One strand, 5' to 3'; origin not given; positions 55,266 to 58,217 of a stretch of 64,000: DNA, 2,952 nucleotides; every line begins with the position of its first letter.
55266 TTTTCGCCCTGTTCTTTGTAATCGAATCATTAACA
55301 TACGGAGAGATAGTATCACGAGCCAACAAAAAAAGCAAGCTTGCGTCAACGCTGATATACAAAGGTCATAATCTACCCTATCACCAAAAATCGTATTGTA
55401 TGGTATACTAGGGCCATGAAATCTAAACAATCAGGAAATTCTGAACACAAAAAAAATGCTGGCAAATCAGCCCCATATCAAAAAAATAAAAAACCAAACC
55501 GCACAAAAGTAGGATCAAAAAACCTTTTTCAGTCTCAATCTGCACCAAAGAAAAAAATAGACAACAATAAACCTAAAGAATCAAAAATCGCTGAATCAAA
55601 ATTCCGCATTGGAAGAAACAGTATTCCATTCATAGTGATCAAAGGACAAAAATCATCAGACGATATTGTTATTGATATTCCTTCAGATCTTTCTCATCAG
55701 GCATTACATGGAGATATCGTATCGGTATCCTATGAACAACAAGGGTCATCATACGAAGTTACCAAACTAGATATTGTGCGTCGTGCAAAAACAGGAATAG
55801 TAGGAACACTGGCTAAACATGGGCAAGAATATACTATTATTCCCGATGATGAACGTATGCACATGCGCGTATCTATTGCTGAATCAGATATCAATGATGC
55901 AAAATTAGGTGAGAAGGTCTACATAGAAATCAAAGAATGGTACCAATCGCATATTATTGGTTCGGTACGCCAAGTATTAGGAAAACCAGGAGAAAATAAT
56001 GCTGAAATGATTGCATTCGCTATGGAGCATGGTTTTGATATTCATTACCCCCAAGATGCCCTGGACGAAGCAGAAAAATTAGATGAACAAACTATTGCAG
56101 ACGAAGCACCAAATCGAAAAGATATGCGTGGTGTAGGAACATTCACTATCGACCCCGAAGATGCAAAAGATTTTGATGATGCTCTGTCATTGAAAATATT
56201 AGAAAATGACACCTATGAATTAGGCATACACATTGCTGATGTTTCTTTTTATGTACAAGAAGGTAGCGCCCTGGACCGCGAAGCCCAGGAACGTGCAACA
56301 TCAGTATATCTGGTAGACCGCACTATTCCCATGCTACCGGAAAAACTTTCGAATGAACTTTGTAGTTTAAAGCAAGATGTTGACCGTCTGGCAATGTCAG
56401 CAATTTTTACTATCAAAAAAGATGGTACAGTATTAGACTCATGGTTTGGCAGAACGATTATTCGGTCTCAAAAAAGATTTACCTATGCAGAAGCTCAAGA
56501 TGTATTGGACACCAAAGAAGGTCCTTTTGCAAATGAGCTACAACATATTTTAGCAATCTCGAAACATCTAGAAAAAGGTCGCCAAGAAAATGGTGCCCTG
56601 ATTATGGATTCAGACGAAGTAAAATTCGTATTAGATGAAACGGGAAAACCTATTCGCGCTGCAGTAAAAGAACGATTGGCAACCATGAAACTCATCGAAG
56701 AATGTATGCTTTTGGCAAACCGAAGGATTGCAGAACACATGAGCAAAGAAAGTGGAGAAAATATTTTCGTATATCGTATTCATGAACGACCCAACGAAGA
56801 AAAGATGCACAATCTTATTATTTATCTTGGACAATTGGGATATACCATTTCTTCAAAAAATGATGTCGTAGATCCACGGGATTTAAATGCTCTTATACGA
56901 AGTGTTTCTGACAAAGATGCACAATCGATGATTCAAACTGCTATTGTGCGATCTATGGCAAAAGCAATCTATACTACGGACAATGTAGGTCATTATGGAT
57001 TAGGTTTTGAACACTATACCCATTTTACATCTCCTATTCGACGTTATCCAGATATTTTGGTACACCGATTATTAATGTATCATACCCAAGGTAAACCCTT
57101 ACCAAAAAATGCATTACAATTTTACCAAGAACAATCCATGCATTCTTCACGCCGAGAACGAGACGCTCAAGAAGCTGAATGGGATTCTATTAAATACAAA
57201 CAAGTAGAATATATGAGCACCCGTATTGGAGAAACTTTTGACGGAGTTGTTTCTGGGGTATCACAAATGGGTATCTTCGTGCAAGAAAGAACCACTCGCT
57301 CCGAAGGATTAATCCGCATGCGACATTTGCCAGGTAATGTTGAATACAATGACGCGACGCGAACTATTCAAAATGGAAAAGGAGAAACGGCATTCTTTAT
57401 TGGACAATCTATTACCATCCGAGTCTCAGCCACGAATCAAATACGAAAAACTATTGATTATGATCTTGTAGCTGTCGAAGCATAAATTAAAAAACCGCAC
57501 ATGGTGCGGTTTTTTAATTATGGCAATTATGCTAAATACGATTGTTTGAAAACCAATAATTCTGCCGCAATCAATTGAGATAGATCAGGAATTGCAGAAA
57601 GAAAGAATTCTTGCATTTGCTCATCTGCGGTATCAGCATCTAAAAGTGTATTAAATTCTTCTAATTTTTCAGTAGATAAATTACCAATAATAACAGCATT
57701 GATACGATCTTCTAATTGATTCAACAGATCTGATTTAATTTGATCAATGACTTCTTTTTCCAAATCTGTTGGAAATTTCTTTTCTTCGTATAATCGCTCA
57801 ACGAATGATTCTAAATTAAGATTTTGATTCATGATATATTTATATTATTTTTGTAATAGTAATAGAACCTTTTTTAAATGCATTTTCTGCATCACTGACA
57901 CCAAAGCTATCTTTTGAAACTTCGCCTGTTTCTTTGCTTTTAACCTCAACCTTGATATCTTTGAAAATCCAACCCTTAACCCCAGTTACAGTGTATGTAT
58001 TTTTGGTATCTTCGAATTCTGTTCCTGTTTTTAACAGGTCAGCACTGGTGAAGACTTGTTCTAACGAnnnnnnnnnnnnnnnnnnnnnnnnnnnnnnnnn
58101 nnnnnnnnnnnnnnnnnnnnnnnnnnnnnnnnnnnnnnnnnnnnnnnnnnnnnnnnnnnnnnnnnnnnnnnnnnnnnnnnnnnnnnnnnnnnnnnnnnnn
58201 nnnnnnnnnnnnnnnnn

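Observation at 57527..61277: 1145-aa membrane protein with an internal tandem module plus a small acidic partner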

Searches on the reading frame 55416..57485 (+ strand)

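Call 3: search_protein_families(library=pfam, proteins=[window:55416-57485:+], max_evalue=1)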
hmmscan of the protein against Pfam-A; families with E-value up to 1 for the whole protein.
window:55416-57485:+ (689 aa): 4 families
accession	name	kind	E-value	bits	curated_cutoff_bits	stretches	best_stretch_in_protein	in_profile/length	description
PF00773.25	RNB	-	3.3e-108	362.3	29.3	1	234-554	1-321/326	RNB domain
PF17876.7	CSD2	-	1.2e-16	60.9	26.2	1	141-212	2-74/74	Cold shock domain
PF00575.29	S1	-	0.0032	18.3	22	1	603-655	3-53/74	S1 RNA binding domain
PF17849.7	OB_Dis3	-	0.0081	16.7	22.8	1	141-206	4-77/77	Dis3-like cold-shock domain 2 (CSD2)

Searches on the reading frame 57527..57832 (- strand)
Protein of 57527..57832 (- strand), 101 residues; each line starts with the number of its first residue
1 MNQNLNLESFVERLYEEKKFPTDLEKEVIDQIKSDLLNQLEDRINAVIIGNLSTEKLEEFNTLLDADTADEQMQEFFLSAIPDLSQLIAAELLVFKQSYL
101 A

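Call 3: search_protein_families(library=pfam, proteins=[window:57527-57832:-], max_evalue=1)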
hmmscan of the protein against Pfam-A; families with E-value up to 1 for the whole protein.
window:57527-57832:- (101 aa): 4 families
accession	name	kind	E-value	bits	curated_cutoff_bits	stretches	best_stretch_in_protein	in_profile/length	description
PF18908.5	DUF5663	-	1e-06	29.6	23.7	1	17-96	3-81/84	Protein of unknown function (DUF5663)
PF04855.17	SNF5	-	0.027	14.6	21.8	1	5-51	35-81/225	SNF5 / SMARCB1 / INI1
PF23036.1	TRAPPC10_1st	-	0.051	12.9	27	1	22-65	128-172/316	Trafficking protein particle complex subunit 10-like, N-terminal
PF16163.10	DUF4869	-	0.11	12.8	28.9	1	8-63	5-60/128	Domain of unknown function (DUF4869)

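Call 4: search_protein_families(library=ncbifam, proteins=[window:57527-57832:-], max_evalue=1)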
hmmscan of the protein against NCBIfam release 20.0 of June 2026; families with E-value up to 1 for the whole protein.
window:57527-57832:- (101 aa): 2 families
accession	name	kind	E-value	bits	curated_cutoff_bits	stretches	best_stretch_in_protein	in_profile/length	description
NF002178.0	PRK01022.2-1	equivalog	0.06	13.4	351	1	17-69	43-97/178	hypothetical protein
TIGR00244.1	TIGR00244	equivalog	0.082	13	124.65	1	13-60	72-119/147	transcriptional regulator NrdR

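Call 45: search_protein_families(library=padloc, proteins=[window:57527-57832:-], max_evalue=1)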
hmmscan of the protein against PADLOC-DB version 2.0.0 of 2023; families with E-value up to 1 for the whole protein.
window:57527-57832:- (101 aa): 0 families
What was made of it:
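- On Anti-phage defence systems (PADLOC set): 0 families for either protein (call 45)
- There are no PADLOC, toxin or immunity hits (call 45).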

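Call 46: search_protein_families(library=phrogs, proteins=[window:57527-57832:-], max_evalue=1)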
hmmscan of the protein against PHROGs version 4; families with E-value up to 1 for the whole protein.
window:57527-57832:- (101 aa): 3 families
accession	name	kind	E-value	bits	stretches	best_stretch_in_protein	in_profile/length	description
phrog_4084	-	unknown function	0.082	14.5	1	17-73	33-88/96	-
phrog_15541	-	unknown function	0.13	13.6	1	18-74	61-116/130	-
phrog_11075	-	unknown function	0.21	12.6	0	42-69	38-65/73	-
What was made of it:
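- Tried and rejected: Pfam, NCBIfam, PADLOC and PHROGs scans of both proteins found nothing for the large one (calls 3, 4, 45, 46).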

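Call 58: find_homologous_proteins(query=window:57527-57832:-, max_evalue=0.001)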
Query window:57527-57832:- (101 aa): 62 proteins with E <= 0.001 among 70 candidates.
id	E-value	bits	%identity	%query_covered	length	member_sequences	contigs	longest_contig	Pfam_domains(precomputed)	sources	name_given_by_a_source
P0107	1.3e-51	190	96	100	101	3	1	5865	PF18908.7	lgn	-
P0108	1.3e-45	171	85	100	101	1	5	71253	PF18908.7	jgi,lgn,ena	-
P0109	4.2e-45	169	84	100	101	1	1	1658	PF18908.7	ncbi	-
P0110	8.8e-38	146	70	100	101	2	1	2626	PF18908.7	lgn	-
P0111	6.6e-36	140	71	98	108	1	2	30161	PF18908.7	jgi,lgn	jgi:hypothetical protein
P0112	4.9e-35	137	69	99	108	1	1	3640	PF18908.7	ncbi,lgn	-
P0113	1.1e-34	136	71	98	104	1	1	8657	PF18908.7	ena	-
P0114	2.2e-34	135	70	99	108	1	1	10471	PF18908.7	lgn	-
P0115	3.4e-34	134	70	97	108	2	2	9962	PF18908.7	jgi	jgi:hypothetical protein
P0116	1.7e-33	132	66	98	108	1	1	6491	PF18908.7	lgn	-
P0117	2.2e-33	132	67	100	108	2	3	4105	PF18908.7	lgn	-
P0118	4.3e-33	131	69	96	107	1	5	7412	PF18908.7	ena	-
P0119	4.5e-33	131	67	100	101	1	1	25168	PF18908.7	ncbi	-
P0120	4.9e-33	131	68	97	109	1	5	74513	PF18908.7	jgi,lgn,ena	jgi:hypothetical protein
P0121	5.0e-33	131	68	99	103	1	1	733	PF18908.7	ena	-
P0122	1.1e-32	130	65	99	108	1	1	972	PF18908.7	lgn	-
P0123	1.2e-32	130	64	99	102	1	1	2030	PF18908.7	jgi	jgi:hypothetical protein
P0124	1.9e-32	129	67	97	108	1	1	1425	PF18908.7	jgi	jgi:broad-specificity NMP kinase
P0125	1.9e-32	129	64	100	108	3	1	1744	PF18908.7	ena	-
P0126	2.2e-32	129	65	99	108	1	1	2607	PF18908.7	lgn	-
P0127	2.2e-32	129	67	99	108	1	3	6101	PF18908.7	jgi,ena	-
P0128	5.3e-32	127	65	94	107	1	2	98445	PF18908.7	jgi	jgi:hypothetical protein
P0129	5.9e-32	127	66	99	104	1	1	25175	PF18908.7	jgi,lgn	-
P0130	7.0e-32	127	66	98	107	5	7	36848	PF18908.7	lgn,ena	-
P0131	7.2e-32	127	66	99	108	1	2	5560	PF18908.7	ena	-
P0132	9.1e-32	127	62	100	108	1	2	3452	PF18908.7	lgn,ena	-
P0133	1.1e-31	126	60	97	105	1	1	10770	PF18908.7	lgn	-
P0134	1.3e-31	126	64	100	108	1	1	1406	PF18908.7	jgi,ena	-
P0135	1.8e-31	126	62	99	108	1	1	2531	PF18908.7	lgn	-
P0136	2.1e-31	126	66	99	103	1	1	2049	PF18908.7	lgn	-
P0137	2.4e-31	125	68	97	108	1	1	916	PF18908.7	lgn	-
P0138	2.9e-31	125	62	99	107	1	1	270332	PF18908.7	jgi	jgi:hypothetical protein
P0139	6.5e-31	124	65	99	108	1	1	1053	PF18908.7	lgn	-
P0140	7.2e-31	124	65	96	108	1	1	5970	PF18908.7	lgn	-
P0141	7.9e-31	124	67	96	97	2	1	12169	PF18908.7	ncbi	-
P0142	8.6e-31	124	66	97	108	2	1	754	PF18908.7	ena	-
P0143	1.4e-30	123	62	97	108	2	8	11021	PF18908.7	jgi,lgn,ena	-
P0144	9.9e-30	120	62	97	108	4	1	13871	PF18908.7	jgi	jgi:ATP phosphoribosyltransferase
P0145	1.3e-29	120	60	99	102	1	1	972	PF18908.7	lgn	-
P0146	1.8e-29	119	65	97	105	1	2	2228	PF18908.7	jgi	jgi:hypothetical protein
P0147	3.1e-29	119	62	99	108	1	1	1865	PF18908.7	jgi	-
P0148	6.0e-29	118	63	97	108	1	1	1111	PF18908.7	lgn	-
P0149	6.4e-29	118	63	97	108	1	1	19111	PF18908.7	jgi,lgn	jgi:hypothetical protein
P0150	7.7e-29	117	60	99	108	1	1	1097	PF18908.7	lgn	-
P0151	1.2e-28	117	63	97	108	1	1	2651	PF18908.7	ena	-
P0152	1.4e-28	116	56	100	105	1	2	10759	PF18908.7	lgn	-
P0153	2.0e-28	116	56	100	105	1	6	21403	PF18908.7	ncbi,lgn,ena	-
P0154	5.5e-28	115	60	99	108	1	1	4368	PF18908.7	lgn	-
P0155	2.7e-24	103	56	96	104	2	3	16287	PF18908.7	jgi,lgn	-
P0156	4.5e-24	102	52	99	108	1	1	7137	PF18908.7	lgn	-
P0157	1.6e-21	94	62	77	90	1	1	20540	PF18908.7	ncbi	ncbi:MAG: DUF5663 domain-containing protein, partial [bacterium]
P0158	8.6e-19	85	57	90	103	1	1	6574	PF18908.7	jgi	-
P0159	5.2e-18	83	54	95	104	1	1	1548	PF18908.7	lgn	-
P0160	9.1e-18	82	52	98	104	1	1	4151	PF18908.7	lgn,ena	-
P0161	2.0e-16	78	49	99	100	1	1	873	PF18908.7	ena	-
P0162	2.1e-16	78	51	90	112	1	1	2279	PF18908.7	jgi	jgi:wyosine [tRNA(Phe)-imidazoG37] synthetase (radical SAM superfamily)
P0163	2.2e-15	74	46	100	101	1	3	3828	PF18908.7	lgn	-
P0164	3.8e-15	74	48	90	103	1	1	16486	PF18908.7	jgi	jgi:DNA-directed RNA polymerase subunit F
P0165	6.4e-15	73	46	99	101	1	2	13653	PF18908.7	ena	-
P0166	1.3e-14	72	52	93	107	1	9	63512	PF18908.7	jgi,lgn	-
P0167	1.4e-13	69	47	93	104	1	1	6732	PF18908.7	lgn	-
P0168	4.7e-13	67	43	99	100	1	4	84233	PF18908.7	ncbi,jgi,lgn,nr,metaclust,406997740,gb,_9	ncbi:MAG: hypothetical protein ACD_11C00106G0009 [uncultured bacterium]|nr:MAG: hypothetical protein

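Call 85: search_solved_structures(query=A6, max_evalue=10)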
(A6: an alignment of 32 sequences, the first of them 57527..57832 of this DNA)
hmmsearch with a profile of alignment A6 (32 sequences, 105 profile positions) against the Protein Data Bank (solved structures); distinct sequences matched with E-value up to 10: 18.
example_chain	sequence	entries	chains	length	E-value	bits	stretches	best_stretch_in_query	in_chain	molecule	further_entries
2qtd_A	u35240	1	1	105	0.13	15.8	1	43-78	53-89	Uncharacterized protein MJ0327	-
2kla_A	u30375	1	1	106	0.13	15.8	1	43-78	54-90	Uncharacterized protein MJ0327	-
6poo_A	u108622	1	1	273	0.2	15.2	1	49-83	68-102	BibA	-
2c07_A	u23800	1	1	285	0.24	15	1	14-60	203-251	3-OXOACYL-(ACYL-CARRIER PROTEIN) REDUCTASE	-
8ux4_j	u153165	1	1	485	0.29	14.7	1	57-89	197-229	Small ribosomal subunit protein uS4m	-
5mrc_DD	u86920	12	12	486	0.29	14.7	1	57-89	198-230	uS4m | 37S ribosomal protein NAM9, mitochondrial | Small ribosomal subunit protein uS4m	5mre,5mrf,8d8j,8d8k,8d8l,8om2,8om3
8g0k_B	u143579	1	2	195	0.35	14.4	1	63-99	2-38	DUF1851 domain-containing protein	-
7d2w_A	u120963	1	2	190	0.63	13.6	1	50-100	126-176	PRESAN domain-containing protein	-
9q8o_A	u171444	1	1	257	0.71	13.4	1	5-87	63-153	ATP-dependent molecular chaperone HSP82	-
2cge_A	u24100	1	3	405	0.72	13.4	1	5-87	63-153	ATP-DEPENDENT MOLECULAR CHAPERONE HSP82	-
1usv_A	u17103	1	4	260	0.73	13.4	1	5-87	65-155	HEAT SHOCK PROTEIN HSP82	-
1usu_A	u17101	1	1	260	0.76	13.3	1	5-87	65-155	HEAT SHOCK PROTEIN HSP82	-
1hk7_A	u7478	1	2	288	0.95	13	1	5-87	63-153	HEAT SHOCK PROTEIN HSP82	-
9fzf_A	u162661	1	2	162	1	12.9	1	20-95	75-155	Transcriptional repressor NrdR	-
3ieg_A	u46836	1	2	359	3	11.4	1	34-82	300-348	DnaJ homolog subfamily C member 3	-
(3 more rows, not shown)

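Call 101: find_encoding_contigs(protein=P0168, flank=6000, max_places=1)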
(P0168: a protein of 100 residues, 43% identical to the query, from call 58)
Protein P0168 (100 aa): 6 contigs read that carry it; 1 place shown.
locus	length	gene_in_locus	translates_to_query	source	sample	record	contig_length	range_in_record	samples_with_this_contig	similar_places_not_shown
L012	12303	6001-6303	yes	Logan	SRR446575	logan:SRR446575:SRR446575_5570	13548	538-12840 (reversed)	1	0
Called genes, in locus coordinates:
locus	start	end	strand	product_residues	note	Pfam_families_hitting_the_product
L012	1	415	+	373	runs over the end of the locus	?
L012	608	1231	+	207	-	-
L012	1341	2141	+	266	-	-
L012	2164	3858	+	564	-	PF16927:HisKA_7TM (weak), PF00512:HisKA, PF02518:HATPase_c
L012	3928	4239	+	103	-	PF21956:DUF6922 (weak)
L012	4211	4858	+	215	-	PF08843:AbiEii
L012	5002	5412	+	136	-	PF01909:NTP_transf_2 (weak), PF18765:Polbeta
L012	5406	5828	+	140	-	PF01934:HepT-like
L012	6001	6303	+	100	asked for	PF18908:DUF5663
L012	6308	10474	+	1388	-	-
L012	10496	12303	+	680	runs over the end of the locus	-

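Call 102: find_encoding_contigs(protein=P0166, flank=6000, max_places=1)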
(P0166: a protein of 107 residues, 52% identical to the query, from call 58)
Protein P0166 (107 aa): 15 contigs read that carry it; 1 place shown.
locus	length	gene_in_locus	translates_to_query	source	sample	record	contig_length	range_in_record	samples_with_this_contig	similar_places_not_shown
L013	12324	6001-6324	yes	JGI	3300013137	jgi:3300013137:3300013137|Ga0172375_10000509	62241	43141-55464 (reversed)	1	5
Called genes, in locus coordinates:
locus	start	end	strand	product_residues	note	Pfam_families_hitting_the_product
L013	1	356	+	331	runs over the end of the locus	-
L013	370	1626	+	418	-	PF04055:Radical_SAM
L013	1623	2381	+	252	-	PF01209:Ubie_methyltran (weak), PF01555:N6_N4_Mtase (faint), PF13489:Methyltransf_23, PF13847:Methyltransf_31, PF08241:Methyltransf_11, PF08242:Methyltransf_12, PF13649:Methyltransf_25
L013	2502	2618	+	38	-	-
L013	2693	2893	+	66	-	-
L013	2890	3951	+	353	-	PF04055:Radical_SAM, PF13186:SPASM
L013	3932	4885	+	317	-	PF04055:Radical_SAM, PF13186:SPASM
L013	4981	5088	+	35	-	-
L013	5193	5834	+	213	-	PF13302:Acetyltransf_3, PF13420:Acetyltransf_4, PF13523:Acetyltransf_8, PF00583:Acetyltransf_1 (weak)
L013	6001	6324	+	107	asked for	PF18908:DUF5663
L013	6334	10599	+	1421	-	-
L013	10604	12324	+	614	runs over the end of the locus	-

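Call 103: find_encoding_contigs(protein=P0153, flank=6000, max_places=1)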
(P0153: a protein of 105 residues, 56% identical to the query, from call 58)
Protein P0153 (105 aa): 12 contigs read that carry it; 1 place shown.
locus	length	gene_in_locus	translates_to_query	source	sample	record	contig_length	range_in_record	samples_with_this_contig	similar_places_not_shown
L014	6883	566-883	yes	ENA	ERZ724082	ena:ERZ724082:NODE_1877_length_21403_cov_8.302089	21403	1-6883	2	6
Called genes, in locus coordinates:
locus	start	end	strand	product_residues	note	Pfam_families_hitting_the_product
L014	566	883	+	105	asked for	PF18908:DUF5663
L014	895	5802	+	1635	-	-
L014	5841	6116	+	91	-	-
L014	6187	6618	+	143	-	PF00011:HSP20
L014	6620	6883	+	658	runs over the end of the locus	PF12229:PG_binding_4 (weak), PF04294:VanW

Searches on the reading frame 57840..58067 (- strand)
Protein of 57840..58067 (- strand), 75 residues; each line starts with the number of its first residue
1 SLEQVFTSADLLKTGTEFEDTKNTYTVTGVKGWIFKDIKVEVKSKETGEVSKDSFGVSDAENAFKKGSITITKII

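Call 105: search_protein_families(library=pfam, proteins=[window:57840-58067:-], max_evalue=1)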
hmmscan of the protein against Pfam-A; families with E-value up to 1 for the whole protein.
window:57840-58067:- (75 aa): 0 families
